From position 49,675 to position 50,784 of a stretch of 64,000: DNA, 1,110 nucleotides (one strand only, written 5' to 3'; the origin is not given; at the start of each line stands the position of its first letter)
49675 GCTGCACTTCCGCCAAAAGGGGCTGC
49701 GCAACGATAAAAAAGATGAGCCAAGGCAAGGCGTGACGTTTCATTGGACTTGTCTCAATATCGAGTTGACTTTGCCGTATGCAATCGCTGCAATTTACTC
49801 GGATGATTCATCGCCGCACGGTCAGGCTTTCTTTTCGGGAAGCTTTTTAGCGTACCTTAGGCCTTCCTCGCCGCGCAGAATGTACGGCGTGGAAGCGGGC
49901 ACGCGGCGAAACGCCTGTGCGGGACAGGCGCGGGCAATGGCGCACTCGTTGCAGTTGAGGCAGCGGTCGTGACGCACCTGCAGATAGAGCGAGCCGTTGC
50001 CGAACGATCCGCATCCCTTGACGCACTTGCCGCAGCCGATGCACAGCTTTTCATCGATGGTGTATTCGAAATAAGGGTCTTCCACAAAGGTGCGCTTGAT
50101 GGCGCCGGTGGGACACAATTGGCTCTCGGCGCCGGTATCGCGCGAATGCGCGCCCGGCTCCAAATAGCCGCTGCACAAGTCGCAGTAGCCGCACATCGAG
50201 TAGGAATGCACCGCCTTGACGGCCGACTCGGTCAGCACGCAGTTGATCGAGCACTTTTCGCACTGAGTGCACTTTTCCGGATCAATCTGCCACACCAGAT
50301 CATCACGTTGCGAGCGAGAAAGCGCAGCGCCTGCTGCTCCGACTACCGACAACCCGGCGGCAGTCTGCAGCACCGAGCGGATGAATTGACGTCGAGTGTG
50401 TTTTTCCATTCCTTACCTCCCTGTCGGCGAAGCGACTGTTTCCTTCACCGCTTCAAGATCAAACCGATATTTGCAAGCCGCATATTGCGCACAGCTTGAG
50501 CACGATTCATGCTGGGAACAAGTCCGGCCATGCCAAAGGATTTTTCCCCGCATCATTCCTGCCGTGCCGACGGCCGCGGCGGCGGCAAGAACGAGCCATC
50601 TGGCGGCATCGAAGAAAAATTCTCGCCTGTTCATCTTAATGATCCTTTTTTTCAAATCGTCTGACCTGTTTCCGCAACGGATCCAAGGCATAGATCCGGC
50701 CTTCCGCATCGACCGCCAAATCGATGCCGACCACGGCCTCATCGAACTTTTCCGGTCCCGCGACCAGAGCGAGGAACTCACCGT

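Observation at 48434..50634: NapG/NapH-like Tat-ferredoxin + membrane polyferredoxin pair without NapAB, followed by a small Tat-exported Cys4 protein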

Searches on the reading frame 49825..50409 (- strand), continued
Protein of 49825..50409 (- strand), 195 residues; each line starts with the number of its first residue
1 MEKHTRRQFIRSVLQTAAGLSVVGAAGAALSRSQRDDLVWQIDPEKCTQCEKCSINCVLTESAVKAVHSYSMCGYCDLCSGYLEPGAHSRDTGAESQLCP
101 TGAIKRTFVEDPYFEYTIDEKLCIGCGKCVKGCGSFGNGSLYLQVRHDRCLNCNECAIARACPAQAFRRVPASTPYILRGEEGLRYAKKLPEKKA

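Call 71: search_protein_families(library=pfam, alignment_id=A5, max_evalue=0.00001)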
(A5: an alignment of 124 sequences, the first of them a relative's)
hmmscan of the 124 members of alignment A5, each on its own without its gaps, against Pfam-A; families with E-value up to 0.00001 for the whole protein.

A. member 1, L001:653-2875:+ (741 aa): 2 families
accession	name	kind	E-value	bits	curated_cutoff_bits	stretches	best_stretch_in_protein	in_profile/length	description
PF00593.30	TonB_dep_Rec_b-barrel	-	3.7e-48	165.9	27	1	273-710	7-436/436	TonB dependent receptor-like, beta-barrel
PF07715.20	Plug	-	3.7e-17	63.2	23.9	1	105-201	3-106/107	TonB-dependent Receptor Plug Domain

B. families by the number of members that match (of 124 scanned): 121 families (the first 25 are shown)
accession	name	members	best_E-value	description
PF13360.13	PQQ_2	29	3.5e-62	Outer membrane protein assembly factor BamB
PF13570.13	Beta-prop_ACSF4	27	1.6e-69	Beta-alanine-activating enzyme, beta-propeller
PF01011.28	PQQ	20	6.5e-17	Glucose/ethanol/alcohol dehydrogenase, beta-propeller domain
PF13439.12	Glyco_transf_4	7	1.1e-13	Glycosyltransferase Family 4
PF13579.12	Glyco_trans_4_4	7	1.1e-12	Glycosyl transferase 4-like domain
PF00534.26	Glycos_transf_1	5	1.5e-20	Glycosyl transferases group 1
PF25292.1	Beta-prop_CGLA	5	1.2e-18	Lambda-carrageenase beta-propeller domain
PF13692.12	Glyco_trans_1_4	5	8.6e-18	Glycosyl transferases group 1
PF23414.1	Beta-prop_EML_2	5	2.7e-11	Echinoderm microtubule-associated protein second beta-propeller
PF25293.1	Beta-prop_EMC1_N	5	1.2e-09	EMC1 N-terminal beta-propeller domain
PF00432.27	Prenyltrans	3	9.7e-11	Prenyltransferase alpha-alpha toroid domain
PF12894.13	ANAPC4_WD40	3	2.8e-08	Anaphase-promoting complex subunit 4 WD40 domain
PF09359.15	VTC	2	1.9e-42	VTC domain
PF00348.22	polyprenyl_synt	2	5.8e-40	Polyprenyl synthetase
PF00005.33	ABC_tran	2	7.4e-39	ABC transporter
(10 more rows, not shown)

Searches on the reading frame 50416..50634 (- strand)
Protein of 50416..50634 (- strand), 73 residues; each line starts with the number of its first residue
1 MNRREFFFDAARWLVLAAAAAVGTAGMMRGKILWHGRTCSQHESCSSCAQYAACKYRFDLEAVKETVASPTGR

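Call 4: search_protein_families(library=pfam, proteins=[window:50416-50634:-], max_evalue=0.01)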
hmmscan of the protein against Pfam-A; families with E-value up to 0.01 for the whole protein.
window:50416-50634:- (73 aa): 0 families

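Call 5: search_protein_families(library=ncbifam, proteins=[window:50416-50634:-], max_evalue=0.01)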
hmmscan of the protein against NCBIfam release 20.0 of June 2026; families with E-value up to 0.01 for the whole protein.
window:50416-50634:- (73 aa): 0 families

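Call 7: find_homologous_proteins(query=window:50416-50634:-, max_evalue=0.01)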
Query seq(73 aa): 4 candidates shared short words with the query, none scored E <= 0.01.

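Call 14: search_protein_representatives(protein=window:50416-50634:-)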
Query: 73 residues. Proteins with E-value up to 0.001 (for the whole library): 5; up to 1e-10: 0; up to 1e-30: 0. The best 5 are listed.
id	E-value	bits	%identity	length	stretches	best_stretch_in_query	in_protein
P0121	1.4e-04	38.0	32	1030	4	5-40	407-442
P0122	1.8e-04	37.6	40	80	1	2-61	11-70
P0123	1.9e-04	37.6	31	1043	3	3-41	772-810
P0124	3.4e-04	36.8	42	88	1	3-55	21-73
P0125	4.4e-04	36.4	35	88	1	1-55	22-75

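Call 26: find_homologous_proteins(query=A2, max_evalue=0.001)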
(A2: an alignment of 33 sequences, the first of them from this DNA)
Query A2 (33 sequences) (73 aa, profile of the alignment): 51 proteins with E <= 0.001 among 1956 candidates.
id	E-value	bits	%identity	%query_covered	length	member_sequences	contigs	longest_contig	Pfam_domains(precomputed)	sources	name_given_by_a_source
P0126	4.5e-19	86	30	73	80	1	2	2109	-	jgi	-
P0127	5.4e-19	85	30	73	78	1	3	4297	-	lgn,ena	-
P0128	3.4e-18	83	26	73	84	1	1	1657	-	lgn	-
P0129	5.0e-18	82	30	74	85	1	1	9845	-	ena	-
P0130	6.6e-18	82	26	93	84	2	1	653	-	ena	-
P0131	1.6e-17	81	24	74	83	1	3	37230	-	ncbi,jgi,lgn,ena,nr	ncbi:TPA: hypothetical protein EYP66_05515 [Candidatus Poribacteria bacterium]|nr:hypothetical prote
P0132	1.7e-17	81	24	95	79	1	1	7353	-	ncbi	ncbi:hypothetical protein ACFL1R_11815 [Candidatus Latescibacterota bacterium]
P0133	2.2e-17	80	30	73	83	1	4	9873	-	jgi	-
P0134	4.4e-17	79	34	73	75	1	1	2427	-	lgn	-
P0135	6.2e-17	79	29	88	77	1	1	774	-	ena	-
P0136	1.9e-16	77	34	73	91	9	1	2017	-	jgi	jgi:hypothetical protein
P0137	3.1e-16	77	-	-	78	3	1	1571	-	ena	-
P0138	3.3e-16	77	-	-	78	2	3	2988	-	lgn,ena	-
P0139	4.1e-16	76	-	-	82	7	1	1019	-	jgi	-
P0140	4.2e-16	76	-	-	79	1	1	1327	-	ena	-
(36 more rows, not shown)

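Call 37: predict_structure(alignment_id=A3)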
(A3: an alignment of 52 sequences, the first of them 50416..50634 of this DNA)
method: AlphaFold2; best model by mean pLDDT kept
length: 73 residues; sequences in the alignment: 52
mean_pLDDT: 62.6   pTM: 0.34
mean pLDDT of the five models: 62.6, 62.2, 61.4, 60.5, 59.5
residues with pLDDT >= 90: 14; 70-90: 10; 50-70: 13; < 50: 36
segments of 3 or more residues with pLDDT < 50: 35-56, 58-62, 64-71
pLDDT, mean of each block of 10 residues (from residue 1): 87 94 74 49 47 48 47 41
secondary structure, 60 per line:
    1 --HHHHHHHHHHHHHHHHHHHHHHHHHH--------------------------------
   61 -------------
elements in order: H3-28

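Call 42: search_solved_structures(query=A3, max_evalue=10, show_alignments=3)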
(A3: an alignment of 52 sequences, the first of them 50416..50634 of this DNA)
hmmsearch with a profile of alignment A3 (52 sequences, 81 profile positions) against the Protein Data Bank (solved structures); distinct sequences matched with E-value up to 10: 3.
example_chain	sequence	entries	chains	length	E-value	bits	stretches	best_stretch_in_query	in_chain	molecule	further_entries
9vap_A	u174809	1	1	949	0.2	14.9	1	10-58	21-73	Formate dehydrogenase molybdopterin-binding subunit FdhA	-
7mex_A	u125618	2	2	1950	0.7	13.1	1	41-74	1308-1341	E3 ubiquitin-protein ligase UBR1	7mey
9gye_A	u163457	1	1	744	1.8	11.8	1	8-37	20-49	phospholipase C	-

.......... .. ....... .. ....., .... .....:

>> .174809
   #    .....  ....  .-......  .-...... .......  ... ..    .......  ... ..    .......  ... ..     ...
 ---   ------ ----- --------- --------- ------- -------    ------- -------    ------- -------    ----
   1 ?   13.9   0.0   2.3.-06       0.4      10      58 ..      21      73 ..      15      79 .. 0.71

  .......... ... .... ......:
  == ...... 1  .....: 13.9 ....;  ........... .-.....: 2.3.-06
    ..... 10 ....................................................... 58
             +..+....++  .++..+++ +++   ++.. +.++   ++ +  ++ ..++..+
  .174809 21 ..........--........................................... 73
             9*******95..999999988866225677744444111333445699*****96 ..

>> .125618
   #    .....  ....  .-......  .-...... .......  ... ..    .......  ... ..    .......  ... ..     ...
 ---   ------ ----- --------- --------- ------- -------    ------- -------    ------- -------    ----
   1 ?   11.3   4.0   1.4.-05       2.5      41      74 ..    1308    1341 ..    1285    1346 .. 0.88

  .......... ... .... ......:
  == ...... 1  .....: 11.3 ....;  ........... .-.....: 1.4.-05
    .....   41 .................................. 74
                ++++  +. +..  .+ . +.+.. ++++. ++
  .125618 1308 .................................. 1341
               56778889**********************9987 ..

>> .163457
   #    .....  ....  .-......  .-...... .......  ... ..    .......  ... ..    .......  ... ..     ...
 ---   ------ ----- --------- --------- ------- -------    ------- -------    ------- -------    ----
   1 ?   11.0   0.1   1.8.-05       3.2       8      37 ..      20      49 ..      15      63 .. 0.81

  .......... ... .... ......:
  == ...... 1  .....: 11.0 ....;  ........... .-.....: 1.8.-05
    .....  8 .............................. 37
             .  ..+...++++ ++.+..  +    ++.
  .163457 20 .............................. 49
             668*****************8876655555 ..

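Call 43: search_protein_families(library=pfam, alignment_id=A3, max_evalue=1)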
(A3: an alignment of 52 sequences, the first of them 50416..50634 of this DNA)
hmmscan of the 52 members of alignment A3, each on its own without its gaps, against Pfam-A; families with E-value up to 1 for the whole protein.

A. member 1, window:50416-50634:- (73 aa): 1 family
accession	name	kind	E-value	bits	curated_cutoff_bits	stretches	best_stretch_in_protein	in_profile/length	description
PF03427.18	CBM_19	-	0.016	15.6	20.1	1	20-56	4-42/61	Carbohydrate binding domain (family 19)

B. families by the number of members that match (of 52 scanned): 14 families
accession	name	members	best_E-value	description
PF10518.14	TAT_signal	6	0.033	TAT (twin-arginine translocation) pathway signal sequence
PF00746.26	Gram_pos_anchor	4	0.088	LPXTG cell wall anchor motif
PF02467.21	Whib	3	0.0075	Transcription factor WhiB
PF12806.12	Acyl-CoA_dh_C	2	0.025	Acetyl-CoA dehydrogenase C-terminal like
PF23678.1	YqhI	2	0.093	YqhI-like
PF12669.12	FeoB_associated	2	0.11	FeoB-associated Cys-rich membrane protein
PF03427.18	CBM_19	1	0.016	Carbohydrate binding domain (family 19)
PF15193.11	FAM24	1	0.028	FAM24 family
PF04246.17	RseC_MucC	1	0.03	Positive regulator of sigma(E), RseC/MucC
PF05536.17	Neurochondrin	1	0.076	Neurochondrin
PF10399.14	UCR_Fe-S_N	1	0.23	Ubiquitinol-cytochrome C reductase Fe-S subunit TAT signal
PF21032.3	PROPPIN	1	0.23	PROPPIN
PF19706.4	DUF6203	1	0.28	Family of unknown function (DUF6203)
PF19428.4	Sema4F_C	1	0.3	Semaphorin 4F C-terminal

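Call 65: list_cluster_members(proteins=[window:50416-50634:-, window:50416-51135:-, window:50639-51622:-, window:48437-49744:-])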
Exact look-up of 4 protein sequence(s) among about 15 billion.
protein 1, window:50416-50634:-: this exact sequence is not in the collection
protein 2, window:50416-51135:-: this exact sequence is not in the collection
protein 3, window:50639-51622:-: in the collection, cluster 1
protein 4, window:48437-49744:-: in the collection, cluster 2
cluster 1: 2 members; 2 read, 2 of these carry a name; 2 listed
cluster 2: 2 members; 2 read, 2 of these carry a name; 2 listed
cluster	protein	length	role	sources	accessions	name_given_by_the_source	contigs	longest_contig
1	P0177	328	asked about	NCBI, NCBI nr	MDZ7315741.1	MAG: hypothetical protein ONB24_06430 [candidate division KSB1 bacterium] | hypothetical protein [candidate division KSB1 bacterium]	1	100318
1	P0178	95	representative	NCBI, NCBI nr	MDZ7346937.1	MAG: hypothetical protein ONA69_09120, partial [candidate division KSB1 bacterium] | hypothetical protein [candidate division KSB1 bacterium]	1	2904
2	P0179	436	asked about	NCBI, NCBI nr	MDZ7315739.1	MAG: 4Fe-4S binding protein [candidate division KSB1 bacterium] | 4Fe-4S binding protein [candidate division KSB1 bacterium]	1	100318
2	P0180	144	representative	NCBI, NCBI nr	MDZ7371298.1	MAG: 4Fe-4S binding protein, partial [candidate division KSB1 bacterium] | 4Fe-4S binding protein [candidate division KSB1 bacterium]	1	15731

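Call 72: search_protein_families(library=ncbifam, alignment_id=A2, max_evalue=1)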
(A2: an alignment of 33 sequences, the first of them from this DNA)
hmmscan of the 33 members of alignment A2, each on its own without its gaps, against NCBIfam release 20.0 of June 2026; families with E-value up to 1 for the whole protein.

A. member 1, seq(73 aa): 0 families

B. families by the number of members that match (of 33 scanned): 13 families
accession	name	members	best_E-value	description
TIGR02811.1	formate_TAT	8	0.0045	formate dehydrogenase region TAT target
TIGR01409.1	TAT_signal_seq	6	0.0056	twin-arginine translocation signal domain-containing protein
TIGR04117.1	Syntroph_Cxxx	1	0.002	Cys-Xaa-Xaa-Xaa repeat radical SAM target protein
NF007433.0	PRK09979.1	1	0.004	rho operon leader peptide RhoL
NF041528.1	strep_LAETG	1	0.0076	LAETG motif-containing sortase-dependent surface protein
NF041778.1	hetero_SS_HdrA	1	0.018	ferredoxin:CoB-CoM heterodisulfide reductase subunit HdrA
NF038009.1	TatB_1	1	0.041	twin-arginine translocation system-associated protein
NF038083.1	CU044_5270_fam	1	0.045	CU044_5270 family protein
NF009650.0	PRK13183.1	1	0.052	photosystem II reaction center protein PsbN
NF041280.1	mem_Micro_34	1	0.065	small membrane protein MtfM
TIGR02595.1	PEP_CTERM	1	0.08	PEP-CTERM sorting domain-containing protein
TIGR03867.1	MprA_tail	1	0.084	MprA protease, GlyGly-CTERM protein-sorting domain-containing form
NF007795.0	PRK10497.1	1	0.12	phage shock protein PspD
